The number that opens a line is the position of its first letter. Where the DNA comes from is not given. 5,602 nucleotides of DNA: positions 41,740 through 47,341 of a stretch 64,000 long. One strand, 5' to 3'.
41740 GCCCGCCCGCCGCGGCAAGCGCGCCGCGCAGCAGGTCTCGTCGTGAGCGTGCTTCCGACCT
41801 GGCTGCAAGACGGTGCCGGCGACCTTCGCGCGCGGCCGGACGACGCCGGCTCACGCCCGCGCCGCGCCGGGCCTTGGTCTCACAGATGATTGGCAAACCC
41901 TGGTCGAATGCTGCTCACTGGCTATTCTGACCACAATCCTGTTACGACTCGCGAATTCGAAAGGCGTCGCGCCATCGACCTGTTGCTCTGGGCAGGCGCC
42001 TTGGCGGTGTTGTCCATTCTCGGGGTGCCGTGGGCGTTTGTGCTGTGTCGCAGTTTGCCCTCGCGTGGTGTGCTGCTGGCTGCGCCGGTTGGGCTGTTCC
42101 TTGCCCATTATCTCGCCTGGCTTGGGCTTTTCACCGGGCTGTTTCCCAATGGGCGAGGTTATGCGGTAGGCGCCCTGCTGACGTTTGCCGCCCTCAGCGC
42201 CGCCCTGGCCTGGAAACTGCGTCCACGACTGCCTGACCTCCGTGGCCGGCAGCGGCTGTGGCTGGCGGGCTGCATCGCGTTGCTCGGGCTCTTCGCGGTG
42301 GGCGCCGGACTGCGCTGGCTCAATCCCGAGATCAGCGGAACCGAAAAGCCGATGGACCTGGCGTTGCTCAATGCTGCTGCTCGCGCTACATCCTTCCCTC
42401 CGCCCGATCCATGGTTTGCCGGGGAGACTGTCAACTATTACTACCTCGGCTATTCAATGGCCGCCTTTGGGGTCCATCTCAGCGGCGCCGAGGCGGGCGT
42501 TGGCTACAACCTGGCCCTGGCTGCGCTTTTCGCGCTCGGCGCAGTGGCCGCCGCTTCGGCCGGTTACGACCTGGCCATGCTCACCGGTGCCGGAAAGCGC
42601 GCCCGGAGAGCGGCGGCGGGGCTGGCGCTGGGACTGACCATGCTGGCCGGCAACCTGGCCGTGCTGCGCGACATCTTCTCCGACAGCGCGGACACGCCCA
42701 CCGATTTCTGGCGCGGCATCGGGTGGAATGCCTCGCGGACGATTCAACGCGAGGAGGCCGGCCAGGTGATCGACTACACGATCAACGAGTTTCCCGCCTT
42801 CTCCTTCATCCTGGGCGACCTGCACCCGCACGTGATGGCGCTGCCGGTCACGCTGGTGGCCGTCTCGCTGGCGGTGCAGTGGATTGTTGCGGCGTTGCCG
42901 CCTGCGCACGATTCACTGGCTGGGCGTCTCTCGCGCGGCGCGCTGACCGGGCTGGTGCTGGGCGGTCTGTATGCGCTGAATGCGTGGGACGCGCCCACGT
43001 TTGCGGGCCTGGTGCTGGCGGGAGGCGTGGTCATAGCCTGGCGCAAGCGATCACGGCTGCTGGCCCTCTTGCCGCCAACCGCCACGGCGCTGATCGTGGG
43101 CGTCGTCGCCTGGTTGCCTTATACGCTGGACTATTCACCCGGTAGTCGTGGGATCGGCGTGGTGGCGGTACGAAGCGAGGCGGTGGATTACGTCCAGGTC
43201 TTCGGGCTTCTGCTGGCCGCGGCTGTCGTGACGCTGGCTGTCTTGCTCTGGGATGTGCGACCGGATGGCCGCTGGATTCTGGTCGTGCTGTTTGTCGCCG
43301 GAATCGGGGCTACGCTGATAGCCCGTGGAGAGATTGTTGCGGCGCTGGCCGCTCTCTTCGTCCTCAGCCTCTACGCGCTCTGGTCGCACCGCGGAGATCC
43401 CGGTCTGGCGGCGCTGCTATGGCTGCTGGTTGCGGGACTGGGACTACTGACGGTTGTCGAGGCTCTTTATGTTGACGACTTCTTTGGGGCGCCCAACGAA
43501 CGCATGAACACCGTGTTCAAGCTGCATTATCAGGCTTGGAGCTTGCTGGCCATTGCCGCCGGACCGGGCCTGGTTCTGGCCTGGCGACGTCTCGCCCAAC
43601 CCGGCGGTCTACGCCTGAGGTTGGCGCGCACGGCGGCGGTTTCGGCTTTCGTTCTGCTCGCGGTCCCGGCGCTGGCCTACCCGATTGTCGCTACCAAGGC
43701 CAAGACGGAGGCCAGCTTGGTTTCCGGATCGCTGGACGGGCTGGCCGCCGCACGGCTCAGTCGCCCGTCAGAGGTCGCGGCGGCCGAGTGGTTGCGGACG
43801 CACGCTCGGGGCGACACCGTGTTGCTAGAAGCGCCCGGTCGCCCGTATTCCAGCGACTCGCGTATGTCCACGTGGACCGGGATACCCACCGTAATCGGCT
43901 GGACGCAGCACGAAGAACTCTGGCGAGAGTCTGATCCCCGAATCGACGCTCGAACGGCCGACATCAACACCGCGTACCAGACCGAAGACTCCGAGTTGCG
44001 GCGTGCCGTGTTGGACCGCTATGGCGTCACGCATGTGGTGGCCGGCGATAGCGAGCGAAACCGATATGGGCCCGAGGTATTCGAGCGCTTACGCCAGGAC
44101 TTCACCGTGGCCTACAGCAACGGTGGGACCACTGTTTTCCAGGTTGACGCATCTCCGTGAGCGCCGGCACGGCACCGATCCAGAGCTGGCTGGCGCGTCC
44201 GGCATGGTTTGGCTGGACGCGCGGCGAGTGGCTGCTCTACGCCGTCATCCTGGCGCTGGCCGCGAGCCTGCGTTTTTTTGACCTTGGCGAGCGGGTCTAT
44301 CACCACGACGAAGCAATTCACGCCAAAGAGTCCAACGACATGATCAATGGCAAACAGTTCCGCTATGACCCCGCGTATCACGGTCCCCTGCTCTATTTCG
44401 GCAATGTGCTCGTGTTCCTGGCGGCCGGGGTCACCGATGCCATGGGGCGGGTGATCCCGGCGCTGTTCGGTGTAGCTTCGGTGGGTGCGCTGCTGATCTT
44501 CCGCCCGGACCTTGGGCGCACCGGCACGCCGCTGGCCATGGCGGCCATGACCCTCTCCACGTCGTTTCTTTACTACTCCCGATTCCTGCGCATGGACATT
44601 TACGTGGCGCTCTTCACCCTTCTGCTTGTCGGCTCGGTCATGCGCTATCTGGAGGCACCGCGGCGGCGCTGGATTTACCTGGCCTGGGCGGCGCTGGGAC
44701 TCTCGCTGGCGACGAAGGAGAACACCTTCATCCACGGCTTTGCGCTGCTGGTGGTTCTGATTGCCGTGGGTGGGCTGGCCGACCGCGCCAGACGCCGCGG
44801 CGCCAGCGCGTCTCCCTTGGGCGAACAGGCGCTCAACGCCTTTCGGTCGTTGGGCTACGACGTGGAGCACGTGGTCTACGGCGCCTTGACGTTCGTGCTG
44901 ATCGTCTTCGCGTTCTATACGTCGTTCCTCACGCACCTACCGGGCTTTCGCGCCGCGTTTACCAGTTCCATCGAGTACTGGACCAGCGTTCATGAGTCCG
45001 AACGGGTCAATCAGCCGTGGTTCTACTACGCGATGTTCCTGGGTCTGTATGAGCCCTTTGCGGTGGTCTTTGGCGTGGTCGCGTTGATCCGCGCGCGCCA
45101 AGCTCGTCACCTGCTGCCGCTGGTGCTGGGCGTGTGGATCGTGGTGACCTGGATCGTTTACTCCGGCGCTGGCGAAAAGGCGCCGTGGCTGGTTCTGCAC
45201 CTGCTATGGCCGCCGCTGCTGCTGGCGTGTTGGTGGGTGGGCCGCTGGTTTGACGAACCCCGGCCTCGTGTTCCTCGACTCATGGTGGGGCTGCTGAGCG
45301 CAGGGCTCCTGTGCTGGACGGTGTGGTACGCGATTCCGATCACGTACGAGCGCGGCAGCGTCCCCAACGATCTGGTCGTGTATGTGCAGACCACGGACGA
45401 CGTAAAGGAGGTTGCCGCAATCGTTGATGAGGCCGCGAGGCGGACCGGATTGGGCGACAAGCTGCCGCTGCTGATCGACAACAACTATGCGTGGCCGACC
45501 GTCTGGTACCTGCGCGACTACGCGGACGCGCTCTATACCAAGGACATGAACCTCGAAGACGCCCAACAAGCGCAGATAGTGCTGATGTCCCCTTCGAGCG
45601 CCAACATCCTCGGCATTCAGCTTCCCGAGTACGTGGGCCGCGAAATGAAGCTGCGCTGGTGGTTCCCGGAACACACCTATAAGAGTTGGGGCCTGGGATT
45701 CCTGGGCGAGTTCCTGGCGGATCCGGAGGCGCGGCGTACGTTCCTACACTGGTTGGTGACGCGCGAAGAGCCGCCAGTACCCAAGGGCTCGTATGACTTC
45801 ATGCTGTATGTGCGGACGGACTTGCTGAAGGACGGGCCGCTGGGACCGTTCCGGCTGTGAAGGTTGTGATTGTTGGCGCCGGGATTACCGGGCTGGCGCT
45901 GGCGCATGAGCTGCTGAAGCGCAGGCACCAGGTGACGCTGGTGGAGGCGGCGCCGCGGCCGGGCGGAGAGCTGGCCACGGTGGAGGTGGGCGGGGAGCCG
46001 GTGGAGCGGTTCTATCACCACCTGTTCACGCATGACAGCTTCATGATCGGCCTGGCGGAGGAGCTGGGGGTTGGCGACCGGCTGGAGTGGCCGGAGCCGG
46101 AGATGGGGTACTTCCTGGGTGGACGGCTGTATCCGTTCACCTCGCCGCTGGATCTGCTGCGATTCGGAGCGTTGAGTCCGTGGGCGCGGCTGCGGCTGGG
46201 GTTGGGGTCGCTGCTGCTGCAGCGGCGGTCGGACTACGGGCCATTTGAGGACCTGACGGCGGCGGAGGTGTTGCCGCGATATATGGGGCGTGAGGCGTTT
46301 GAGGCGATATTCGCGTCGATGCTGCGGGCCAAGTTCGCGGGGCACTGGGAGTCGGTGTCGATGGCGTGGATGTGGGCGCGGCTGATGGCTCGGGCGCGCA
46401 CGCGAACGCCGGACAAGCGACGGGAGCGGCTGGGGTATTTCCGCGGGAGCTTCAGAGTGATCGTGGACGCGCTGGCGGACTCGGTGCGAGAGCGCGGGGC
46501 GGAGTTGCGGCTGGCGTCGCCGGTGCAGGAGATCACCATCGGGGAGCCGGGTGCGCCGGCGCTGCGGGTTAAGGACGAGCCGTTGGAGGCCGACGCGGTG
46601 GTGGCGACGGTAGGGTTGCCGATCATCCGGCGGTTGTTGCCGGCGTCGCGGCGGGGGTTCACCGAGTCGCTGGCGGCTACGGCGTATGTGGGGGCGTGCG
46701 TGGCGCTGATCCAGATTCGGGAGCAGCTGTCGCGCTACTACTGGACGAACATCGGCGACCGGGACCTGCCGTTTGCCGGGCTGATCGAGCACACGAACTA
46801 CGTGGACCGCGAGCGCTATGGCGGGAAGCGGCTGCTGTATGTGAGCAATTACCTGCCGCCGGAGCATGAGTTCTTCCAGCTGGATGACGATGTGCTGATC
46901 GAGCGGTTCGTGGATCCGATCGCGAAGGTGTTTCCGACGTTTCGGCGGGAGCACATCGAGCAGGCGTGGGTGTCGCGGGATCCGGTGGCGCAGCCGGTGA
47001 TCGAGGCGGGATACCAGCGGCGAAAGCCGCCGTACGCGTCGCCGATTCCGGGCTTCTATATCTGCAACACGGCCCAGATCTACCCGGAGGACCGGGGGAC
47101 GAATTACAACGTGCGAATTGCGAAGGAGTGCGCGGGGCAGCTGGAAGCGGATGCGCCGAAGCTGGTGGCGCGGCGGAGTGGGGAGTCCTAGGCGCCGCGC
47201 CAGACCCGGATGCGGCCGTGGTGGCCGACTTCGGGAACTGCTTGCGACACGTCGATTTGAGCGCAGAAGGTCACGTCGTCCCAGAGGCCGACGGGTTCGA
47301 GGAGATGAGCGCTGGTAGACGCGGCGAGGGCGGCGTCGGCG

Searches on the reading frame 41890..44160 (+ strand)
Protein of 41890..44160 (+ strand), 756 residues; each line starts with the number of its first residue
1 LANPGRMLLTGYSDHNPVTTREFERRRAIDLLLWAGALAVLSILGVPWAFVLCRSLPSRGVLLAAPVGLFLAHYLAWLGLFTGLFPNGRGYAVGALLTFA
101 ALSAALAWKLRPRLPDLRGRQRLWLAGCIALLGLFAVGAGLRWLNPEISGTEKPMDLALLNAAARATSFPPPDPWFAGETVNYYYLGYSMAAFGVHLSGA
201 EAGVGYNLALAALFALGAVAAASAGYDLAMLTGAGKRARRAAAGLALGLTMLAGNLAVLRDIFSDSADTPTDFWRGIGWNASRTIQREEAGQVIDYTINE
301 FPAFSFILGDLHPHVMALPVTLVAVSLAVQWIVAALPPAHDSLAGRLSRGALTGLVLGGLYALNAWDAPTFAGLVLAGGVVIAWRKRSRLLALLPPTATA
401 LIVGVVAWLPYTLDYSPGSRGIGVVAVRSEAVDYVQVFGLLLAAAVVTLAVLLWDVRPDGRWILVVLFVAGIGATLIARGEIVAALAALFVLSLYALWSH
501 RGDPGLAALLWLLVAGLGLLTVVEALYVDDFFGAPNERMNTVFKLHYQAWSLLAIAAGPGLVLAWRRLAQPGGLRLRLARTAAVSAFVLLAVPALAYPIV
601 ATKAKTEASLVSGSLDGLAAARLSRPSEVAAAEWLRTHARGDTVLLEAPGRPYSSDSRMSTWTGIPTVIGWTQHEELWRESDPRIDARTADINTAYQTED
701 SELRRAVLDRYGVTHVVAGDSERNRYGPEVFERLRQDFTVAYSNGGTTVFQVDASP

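Call 37: search_protein_families(library=pfam, proteins=[window:41890-44160:+], max_evalue=0.001)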
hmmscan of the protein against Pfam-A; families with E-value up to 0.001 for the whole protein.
window:41890-44160:+ (756 aa): 1 family
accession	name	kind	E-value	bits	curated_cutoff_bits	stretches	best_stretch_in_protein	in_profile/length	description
PF10060.15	DUF2298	-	2.8e-105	353.5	27.8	1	72-553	2-488/488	Uncharacterized membrane protein (DUF2298)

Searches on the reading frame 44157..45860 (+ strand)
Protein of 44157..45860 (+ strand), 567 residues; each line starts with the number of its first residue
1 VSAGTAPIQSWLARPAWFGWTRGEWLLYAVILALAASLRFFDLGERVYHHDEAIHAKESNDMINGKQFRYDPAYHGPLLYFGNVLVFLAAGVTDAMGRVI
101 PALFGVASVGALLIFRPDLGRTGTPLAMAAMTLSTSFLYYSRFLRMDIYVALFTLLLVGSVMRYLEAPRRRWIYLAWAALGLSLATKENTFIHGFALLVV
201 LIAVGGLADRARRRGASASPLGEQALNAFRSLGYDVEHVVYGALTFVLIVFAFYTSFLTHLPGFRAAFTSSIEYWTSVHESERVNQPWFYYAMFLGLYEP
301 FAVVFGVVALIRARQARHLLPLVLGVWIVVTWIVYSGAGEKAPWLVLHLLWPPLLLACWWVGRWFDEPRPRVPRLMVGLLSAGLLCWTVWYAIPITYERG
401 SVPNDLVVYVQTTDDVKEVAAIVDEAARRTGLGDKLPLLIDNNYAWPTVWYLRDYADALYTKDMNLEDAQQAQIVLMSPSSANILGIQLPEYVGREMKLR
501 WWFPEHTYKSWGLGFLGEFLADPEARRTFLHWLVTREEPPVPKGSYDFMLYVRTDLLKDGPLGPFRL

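Call 37: search_protein_families(library=pfam, proteins=[window:44157-45860:+], max_evalue=0.001)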
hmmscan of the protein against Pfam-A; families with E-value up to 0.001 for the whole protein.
window:44157-45860:+ (567 aa): 1 family
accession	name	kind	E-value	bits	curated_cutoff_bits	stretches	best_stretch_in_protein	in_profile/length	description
PF13231.12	PMT_2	-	6.3e-09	36.7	26.1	1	75-205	2-133/160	Dolichyl-phosphate-mannose-protein mannosyltransferase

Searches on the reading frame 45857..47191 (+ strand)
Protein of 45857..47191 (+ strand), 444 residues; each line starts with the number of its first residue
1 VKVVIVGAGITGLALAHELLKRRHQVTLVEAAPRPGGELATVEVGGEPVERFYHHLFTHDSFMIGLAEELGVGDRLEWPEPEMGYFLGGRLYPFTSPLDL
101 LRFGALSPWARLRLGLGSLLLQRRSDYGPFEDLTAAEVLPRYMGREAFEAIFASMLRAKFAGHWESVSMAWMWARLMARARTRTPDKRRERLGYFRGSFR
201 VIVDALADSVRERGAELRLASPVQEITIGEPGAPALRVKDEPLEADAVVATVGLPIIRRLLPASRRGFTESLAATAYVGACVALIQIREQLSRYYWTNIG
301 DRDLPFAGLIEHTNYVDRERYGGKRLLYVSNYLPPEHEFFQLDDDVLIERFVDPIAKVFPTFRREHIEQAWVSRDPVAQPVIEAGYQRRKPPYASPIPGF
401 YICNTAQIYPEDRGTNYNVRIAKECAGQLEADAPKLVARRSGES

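Call 37: search_protein_families(library=pfam, proteins=[window:45857-47191:+], max_evalue=0.001)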
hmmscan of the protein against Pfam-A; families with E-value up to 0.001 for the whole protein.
window:45857-47191:+ (444 aa): 9 families
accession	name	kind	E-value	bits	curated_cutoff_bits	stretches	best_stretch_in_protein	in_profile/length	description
PF01593.30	Amino_oxidase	-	1.2e-35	124.2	19.8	1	10-406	1-419/443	Flavin containing amine oxidoreductase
PF01266.30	DAO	-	5.3e-13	49.7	27.9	1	2-384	1-322/353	FAD dependent oxidoreductase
PF13450.12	NAD_binding_8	-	7.5e-13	49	21.9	1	5-59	1-55/68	NAD(P)-binding Rossmann-like domain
PF00070.33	Pyr_redox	-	4e-07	30.9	22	1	2-36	1-35/82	Pyridine nucleotide-disulphide oxidoreductase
PF07992.20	Pyr_redox_2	-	1.3e-06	28.5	26.1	1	2-36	144-178/291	Pyridine nucleotide-disulphide oxidoreductase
PF03486.20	HI0933_like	-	1.3e-06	28.5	50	0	2-40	2-40/244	HI0933-like protein Rossmann domain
PF00890.30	FAD_binding_2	-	0.00011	21.9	20.4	1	3-40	2-39/414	FAD binding domain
PF05834.18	Lycopene_cycl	-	0.00056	19.5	23.4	1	3-35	2-36/380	Lycopene cyclase protein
PF13454.12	NAD_binding_9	-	0.00064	20.2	21.8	0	4-37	1-38/155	FAD-NAD(P)-binding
